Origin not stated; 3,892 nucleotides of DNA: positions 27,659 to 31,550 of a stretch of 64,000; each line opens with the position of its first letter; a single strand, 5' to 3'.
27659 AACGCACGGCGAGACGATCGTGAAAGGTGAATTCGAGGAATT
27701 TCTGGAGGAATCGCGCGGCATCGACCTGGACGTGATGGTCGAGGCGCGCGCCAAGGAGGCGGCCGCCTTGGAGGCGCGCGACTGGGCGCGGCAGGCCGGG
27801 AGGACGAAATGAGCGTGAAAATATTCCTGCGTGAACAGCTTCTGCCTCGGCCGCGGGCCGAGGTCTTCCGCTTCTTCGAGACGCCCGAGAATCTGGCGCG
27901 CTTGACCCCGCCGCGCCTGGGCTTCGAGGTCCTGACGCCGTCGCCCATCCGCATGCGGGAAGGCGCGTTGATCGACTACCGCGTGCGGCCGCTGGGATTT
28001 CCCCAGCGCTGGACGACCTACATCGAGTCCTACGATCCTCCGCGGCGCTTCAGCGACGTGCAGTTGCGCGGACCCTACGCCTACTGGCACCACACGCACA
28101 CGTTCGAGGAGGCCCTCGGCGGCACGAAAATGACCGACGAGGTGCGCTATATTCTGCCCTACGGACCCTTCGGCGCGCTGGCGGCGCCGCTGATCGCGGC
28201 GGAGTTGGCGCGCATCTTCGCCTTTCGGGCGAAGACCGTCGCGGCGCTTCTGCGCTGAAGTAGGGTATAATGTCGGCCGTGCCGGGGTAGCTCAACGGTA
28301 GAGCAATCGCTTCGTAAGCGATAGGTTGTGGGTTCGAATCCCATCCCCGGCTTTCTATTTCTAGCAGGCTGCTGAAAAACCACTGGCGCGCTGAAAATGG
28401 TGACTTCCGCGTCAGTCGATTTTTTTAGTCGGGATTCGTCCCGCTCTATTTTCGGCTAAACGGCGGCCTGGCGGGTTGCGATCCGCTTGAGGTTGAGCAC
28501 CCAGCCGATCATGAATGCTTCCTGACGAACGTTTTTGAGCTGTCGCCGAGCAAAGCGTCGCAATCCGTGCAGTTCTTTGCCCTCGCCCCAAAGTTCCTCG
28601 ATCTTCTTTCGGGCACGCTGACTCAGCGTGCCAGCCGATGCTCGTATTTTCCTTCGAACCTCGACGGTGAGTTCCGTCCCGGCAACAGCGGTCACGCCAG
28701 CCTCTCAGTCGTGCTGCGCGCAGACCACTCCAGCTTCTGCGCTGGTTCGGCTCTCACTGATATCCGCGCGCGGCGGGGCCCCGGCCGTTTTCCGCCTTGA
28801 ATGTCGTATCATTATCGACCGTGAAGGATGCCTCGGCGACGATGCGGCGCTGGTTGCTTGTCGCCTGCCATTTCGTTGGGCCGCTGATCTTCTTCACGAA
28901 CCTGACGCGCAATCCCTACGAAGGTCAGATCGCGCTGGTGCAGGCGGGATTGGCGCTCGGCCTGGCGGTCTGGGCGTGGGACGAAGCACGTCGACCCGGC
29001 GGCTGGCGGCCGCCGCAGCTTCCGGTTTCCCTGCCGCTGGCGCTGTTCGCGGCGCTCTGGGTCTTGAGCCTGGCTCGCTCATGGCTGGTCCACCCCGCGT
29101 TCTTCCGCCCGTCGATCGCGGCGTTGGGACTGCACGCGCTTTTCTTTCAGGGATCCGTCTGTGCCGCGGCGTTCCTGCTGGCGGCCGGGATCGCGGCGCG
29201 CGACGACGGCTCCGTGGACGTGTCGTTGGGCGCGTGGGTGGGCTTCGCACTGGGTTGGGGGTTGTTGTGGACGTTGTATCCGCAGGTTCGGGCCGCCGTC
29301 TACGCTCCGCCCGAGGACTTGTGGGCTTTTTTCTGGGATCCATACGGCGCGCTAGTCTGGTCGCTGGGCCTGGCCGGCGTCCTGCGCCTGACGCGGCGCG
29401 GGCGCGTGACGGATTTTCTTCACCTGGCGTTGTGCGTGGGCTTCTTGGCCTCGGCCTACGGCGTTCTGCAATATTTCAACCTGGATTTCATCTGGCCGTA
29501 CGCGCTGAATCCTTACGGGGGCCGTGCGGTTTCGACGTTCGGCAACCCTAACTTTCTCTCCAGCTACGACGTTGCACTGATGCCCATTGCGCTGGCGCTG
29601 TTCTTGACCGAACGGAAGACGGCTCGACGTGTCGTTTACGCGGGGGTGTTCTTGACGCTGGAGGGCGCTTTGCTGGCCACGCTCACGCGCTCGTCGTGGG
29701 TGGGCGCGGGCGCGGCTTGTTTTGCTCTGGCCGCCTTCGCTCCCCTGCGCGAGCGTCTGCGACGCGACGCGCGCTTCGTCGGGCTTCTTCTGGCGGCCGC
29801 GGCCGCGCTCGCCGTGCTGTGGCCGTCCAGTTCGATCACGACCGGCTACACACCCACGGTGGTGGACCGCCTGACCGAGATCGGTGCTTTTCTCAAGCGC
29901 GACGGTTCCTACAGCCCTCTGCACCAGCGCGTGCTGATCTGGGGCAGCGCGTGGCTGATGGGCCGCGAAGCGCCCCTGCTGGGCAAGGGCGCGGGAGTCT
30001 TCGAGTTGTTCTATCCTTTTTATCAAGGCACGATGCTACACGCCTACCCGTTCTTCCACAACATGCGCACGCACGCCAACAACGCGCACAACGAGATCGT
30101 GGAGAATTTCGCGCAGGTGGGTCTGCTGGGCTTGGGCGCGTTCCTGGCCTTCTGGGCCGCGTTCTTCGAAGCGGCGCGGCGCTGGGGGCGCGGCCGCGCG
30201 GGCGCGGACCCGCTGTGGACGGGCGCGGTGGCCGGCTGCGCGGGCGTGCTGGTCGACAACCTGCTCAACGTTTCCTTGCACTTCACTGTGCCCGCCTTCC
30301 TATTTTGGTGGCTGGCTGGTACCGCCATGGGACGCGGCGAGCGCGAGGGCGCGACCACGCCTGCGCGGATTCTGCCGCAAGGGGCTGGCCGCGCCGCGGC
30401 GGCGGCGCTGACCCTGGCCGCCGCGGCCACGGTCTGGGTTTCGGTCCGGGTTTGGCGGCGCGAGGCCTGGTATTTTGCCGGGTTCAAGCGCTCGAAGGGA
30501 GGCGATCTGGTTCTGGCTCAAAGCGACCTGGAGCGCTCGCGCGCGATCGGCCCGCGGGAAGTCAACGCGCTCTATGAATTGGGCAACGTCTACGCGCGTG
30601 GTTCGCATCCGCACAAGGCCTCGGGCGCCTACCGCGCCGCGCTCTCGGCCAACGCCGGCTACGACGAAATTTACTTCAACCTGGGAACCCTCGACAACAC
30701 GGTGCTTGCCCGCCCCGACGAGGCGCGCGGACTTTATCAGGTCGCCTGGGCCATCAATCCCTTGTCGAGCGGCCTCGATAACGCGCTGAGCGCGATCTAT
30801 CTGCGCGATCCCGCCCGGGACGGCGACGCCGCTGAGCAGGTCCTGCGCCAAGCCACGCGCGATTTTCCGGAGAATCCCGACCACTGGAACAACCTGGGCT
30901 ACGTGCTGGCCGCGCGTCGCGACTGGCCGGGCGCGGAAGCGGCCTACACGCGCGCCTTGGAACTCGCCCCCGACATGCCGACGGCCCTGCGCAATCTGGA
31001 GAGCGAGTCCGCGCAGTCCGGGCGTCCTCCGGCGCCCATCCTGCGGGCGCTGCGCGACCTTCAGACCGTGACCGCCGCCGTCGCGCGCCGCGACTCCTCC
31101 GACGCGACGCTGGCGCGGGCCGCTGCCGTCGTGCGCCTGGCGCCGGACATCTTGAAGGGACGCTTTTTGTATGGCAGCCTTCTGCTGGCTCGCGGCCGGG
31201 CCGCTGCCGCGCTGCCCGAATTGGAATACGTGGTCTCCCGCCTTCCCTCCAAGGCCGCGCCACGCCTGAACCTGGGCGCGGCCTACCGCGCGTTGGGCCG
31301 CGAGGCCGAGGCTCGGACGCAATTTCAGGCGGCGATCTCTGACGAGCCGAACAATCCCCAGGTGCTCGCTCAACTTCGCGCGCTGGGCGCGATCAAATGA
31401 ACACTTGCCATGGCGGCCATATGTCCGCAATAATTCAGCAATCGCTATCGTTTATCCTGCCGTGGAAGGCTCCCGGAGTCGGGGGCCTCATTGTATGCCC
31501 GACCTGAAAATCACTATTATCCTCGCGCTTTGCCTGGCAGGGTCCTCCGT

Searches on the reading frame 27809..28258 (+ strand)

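Call 24: search_protein_families(library=ncbifam, proteins=[window:27809-28258:+], max_evalue=0.01)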
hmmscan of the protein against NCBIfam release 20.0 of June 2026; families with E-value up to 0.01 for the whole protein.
window:27809-28258:+ (149 aa): 0 families

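Call 44: search_protein_families(library=pfam, proteins=[window:27809-28258:+], max_evalue=0.01)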
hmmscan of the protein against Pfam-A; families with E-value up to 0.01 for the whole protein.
window:27809-28258:+ (149 aa): 2 families
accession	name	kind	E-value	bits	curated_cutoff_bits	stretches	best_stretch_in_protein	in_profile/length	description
PF03364.25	Polyketide_cyc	-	4.3e-07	30.7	23.4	1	13-120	2-104/126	Polyketide cyclase / dehydrase and lipid transport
PF10604.15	Polyketide_cyc2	-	0.00016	22.4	27.4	1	12-140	10-133/142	Polyketide cyclase / dehydrase and lipid transport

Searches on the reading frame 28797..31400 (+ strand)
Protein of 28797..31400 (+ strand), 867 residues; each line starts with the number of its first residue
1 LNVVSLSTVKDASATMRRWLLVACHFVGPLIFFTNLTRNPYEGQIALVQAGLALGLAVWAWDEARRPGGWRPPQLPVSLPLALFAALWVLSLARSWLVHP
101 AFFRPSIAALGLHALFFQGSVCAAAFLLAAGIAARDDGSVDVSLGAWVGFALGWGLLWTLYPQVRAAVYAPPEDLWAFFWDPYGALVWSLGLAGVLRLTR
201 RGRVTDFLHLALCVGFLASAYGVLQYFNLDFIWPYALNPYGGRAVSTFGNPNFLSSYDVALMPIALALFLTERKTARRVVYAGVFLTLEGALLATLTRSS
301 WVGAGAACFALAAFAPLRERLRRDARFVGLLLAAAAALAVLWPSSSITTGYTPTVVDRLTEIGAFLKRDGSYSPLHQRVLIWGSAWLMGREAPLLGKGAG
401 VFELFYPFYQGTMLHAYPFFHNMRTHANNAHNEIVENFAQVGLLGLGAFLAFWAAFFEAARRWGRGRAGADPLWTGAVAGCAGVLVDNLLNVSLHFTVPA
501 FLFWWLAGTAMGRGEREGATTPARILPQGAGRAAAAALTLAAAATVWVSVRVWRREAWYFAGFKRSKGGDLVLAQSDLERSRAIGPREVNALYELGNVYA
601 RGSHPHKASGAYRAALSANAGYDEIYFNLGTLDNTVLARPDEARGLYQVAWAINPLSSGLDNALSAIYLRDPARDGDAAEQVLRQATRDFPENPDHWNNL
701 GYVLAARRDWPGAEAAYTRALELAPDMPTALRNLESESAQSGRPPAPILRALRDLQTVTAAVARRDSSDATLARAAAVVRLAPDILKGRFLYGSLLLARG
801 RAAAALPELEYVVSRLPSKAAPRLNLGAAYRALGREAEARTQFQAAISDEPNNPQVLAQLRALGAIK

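Call 24: search_protein_families(library=ncbifam, proteins=[window:28797-31400:+], max_evalue=0.01)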
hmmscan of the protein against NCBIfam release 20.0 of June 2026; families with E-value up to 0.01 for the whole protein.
window:28797-31400:+ (867 aa): 14 families
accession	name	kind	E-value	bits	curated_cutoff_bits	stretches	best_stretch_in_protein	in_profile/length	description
TIGR02917.1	PEP_TPR_lipo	equivalog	8.4e-19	66.9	312.2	2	675-749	446-520/899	XrtA/PEP-CTERM system TPR-repeat protein PrsT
TIGR00947.1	2A73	equivalog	1.2e-16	60.7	366.4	1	200-509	114-417/425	IctB family putative bicarbonate transporter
NF040959.1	MamA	equivalog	3.2e-13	49.6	200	2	797-859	48-110/204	magnetosome protein MamA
TIGR02521.1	type_IV_pilW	equivalog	8.7e-13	48.4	154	2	589-742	31-183/234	type IV pilus biogenesis/stability protein PilW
NF033920.0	C39_PA2778_fam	equivalog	9.3e-13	48.2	150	1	675-725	205-255/255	PA2778 family cysteine peptidase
TIGR03939.1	PGA_TPR_OMP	equivalog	2.5e-07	29.3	366.65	1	643-783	105-239/800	poly-beta-1,6 N-acetyl-D-glucosamine export porin PgaA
NF047507.1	TPR_BatC_Lepto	exception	6.8e-06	25.7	175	0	590-630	97-137/214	TPR repeat-containing protein BatC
NF033762.1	social_mot_Tgl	equivalog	9.6e-06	25.1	225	0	680-745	51-117/252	social motility TPR repeat lipoprotein Tgl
NF008520.0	PRK11447.1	equivalog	2.2e-05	22.4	858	0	674-735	365-426/1157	cellulose synthase complex outer membrane protein BcsC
TIGR02552.1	LcrH_SycD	equivalog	5.1e-05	23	104.8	0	693-761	51-115/136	SycD/LcrH family type III secretion system chaperone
TIGR02795.1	tol_pal_ybgF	equivalog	0.00022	21.8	90.1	0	789-855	42-111/119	tol-pal system protein YbgF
TIGR00990.1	3a0801s09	subfamily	0.00027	19.7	757.25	1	570-724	346-497/615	mitochondrial import receptor subunit TOM70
NF047371.1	FlcA_CTERM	equivalog_domain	0.0038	15.7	300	0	599-723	415-536/646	periplasmic flagellar collar protein FlcA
NF040658.1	Myxo_OME_TraC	equivalog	0.0041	15.8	500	1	704-828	44-168/602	outer membrane exchange accessory lipoprotein TraC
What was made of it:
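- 28797..31400 (+): Wzy_C (O-antigen-ligase-like) polytopic membrane protein with a C-terminal TPR domain. It is a conserved companion gene; its role is inferred (pilin or envelope glycan transfer, and/or a TPR scaffold or pilotin-like role). Weak TPR matches to PilW and Tgl (call 24).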

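Call 44: search_protein_families(library=pfam, proteins=[window:28797-31400:+], max_evalue=0.01)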
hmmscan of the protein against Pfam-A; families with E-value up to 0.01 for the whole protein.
window:28797-31400:+ (867 aa): 15 families
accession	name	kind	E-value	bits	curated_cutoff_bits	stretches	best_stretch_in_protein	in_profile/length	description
PF04932.20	Wzy_C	-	2.8e-15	56.8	31.7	1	284-450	3-149/149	O-Antigen ligase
PF13414.12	TPR_11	-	5.4e-12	45.6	26.8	0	827-857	1-31/42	TPR repeat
PF07719.23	TPR_2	-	7.5e-12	44.9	27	2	697-726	4-33/34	Tetratricopeptide repeat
PF13428.12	TPR_14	-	5.4e-11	42.5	23.5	1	823-860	4-41/44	Tetratricopeptide repeat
PF00515.34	TPR_1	-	9.9e-11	41.4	27.8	1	696-726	3-33/34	Tetratricopeptide repeat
PF13431.12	TPR_17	-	1.6e-10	40.9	24.4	0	684-714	3-33/34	Tetratricopeptide repeat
PF13432.12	TPR_16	-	2e-10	41.4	32.7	2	674-728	11-65/65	Tetratricopeptide repeat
PF14559.12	TPR_19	-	8.5e-10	39.3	25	2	796-858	1-63/68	Tetratricopeptide repeat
PF13371.12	TPR_9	-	5.3e-07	30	35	1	762-819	5-62/73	Tetratricopeptide repeat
PF13424.12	TPR_12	-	3.3e-06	27.6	30.1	0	697-724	6-33/77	Tetratricopeptide repeat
PF13176.12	TPR_7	-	3.3e-05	24.1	27.9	0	698-728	3-33/36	Tetratricopeptide repeat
PF13181.12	TPR_8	-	0.00035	21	25.7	0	824-848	5-29/34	Tetratricopeptide repeat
PF13174.12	TPR_6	-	0.00078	20.4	26.3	0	824-852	4-32/33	Tetratricopeptide repeat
PF23914.1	TPR_CcmH_CycH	-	0.00085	19.6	42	1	683-731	39-87/158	Cytochrome c-type biogenesis protein H TPR domain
PF13374.12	TPR_10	-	0.0063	16.9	27.5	0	824-847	6-29/42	Tetratricopeptide repeat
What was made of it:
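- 28797..31400 (+): Wzy_C 56.8 bits against a cut-off of 31.7, plus many TPR families (call 44).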

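Call 82: find_homologous_proteins(query=window:28797-31400:+, max_evalue=1e-10)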
Query window:28797-31400:+ (867 aa): 574 proteins with E <= 1e-10 among 8000 candidates; the best 120 are listed.
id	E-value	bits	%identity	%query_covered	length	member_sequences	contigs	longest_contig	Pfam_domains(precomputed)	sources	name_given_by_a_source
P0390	0.0e+0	1904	100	98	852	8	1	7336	PF14559.13,PF13431.13,PF13414.13,PF13371.13,PF00515.35,PF13424.13,PF13176.13,PF13432.13,PF13428.13,PF07719.24,PF04932.21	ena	-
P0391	0.0e+0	1437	77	98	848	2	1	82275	PF14559.13,PF13431.13,PF13414.13,PF13371.13,PF00515.35,PF13424.13,PF13432.13,PF13428.13,PF07719.24,PF04932.21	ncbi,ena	-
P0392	0.0e+0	1420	74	99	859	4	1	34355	PF03704.24,PF13431.13,PF13414.13,PF13176.13,PF13428.13,PF13374.13,PF14559.13,PF13371.13,PF00515.35,PF13424.13,PF13432.13,PF13181.13,PF07719.24,PF04932.21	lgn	-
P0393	0.0e+0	1375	73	99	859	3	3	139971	PF13431.13,PF13414.13,PF13176.13,PF13428.13,PF13374.13,PF14559.13,PF13371.13,PF00515.35,PF13424.13,PF13432.13,PF13181.13,PF07719.24,PF13174.13,PF04932.21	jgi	-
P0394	0.0e+0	1360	73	99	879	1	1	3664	PF13431.13,PF13414.13,PF13176.13,PF13428.13,PF14559.13,PF13371.13,PF00515.35,PF13424.13,PF13432.13,PF13181.13,PF07719.24,PF13174.13,PF04932.21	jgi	jgi:tetratricopeptide (TPR) repeat protein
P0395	0.0e+0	1355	72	99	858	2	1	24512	PF14559.13,PF13431.13,PF13414.13,PF13371.13,PF00515.35,PF13424.13,PF13432.13,PF13428.13,PF13181.13,PF07719.24,PF04932.21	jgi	jgi:tetratricopeptide (TPR) repeat protein/O-antigen ligase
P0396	0.0e+0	1298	69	98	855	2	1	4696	PF13431.13,PF13414.13,PF13176.13,PF13428.13,PF14559.13,PF13371.13,PF00515.35,PF13424.13,PF13432.13,PF13181.13,PF07719.24,PF04932.21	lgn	-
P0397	0.0e+0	1224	66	98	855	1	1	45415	PF03704.24,PF13431.13,PF13414.13,PF13176.13,PF13428.13,PF13374.13,PF14559.13,PF00515.35,PF13424.13,PF13432.13,PF13181.13,PF07719.24,PF04932.21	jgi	jgi:tetratricopeptide (TPR) repeat protein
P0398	0.0e+0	1220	66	99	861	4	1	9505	PF03704.24,PF13431.13,PF13414.13,PF13176.13,PF13428.13,PF13374.13,PF14559.13,PF13371.13,PF00515.35,PF13424.13,PF13432.13,PF13181.13,PF07719.24,PF13174.13,PF04932.21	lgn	-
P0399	0.0e+0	1203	65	98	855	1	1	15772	PF03704.24,PF13431.13,PF13414.13,PF13176.13,PF13428.13,PF13374.13,PF14559.13,PF13371.13,PF00515.35,PF13424.13,PF13432.13,PF13181.13,PF07719.24,PF04932.21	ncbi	-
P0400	0.0e+0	1196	64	100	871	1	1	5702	PF03704.24,PF13431.13,PF13414.13,PF13176.13,PF13428.13,PF14559.13,PF13371.13,PF00515.35,PF13424.13,PF13432.13,PF13181.13,PF07719.24,PF04932.21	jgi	jgi:tetratricopeptide (TPR) repeat protein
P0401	0.0e+0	1190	64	99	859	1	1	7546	PF13431.13,PF13414.13,PF13176.13,PF13428.13,PF13374.13,PF14559.13,PF13371.13,PF00515.35,PF13424.13,PF13432.13,PF13181.13,PF07719.24,PF04932.21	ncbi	ncbi:MAG: tetratricopeptide repeat protein [Elusimicrobiota bacterium]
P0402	0.0e+0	1183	64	99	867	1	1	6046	PF03704.24,PF13431.13,PF13414.13,PF13176.13,PF13428.13,PF13374.13,PF14559.13,PF13371.13,PF00515.35,PF13424.13,PF13432.13,PF13181.13,PF07719.24,PF13174.13,PF04932.21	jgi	jgi:tetratricopeptide (TPR) repeat protein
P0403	0.0e+0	1179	64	99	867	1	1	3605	PF13431.13,PF23914.2,PF13414.13,PF13176.13,PF13428.13,PF13374.13,PF14559.13,PF00515.35,PF13424.13,PF13432.13,PF13181.13,PF07719.24,PF04932.21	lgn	-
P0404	0.0e+0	1176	63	99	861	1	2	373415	PF03704.24,PF13431.13,PF13414.13,PF13176.13,PF13428.13,PF13374.13,PF14559.13,PF13371.13,PF00515.35,PF13424.13,PF13432.13,PF13181.13,PF07719.24,PF13174.13,PF04932.21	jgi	jgi:tetratricopeptide (TPR) repeat protein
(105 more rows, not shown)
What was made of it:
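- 28797..31400 (+): Named homologues are all Elusimicrobiota (call 82).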
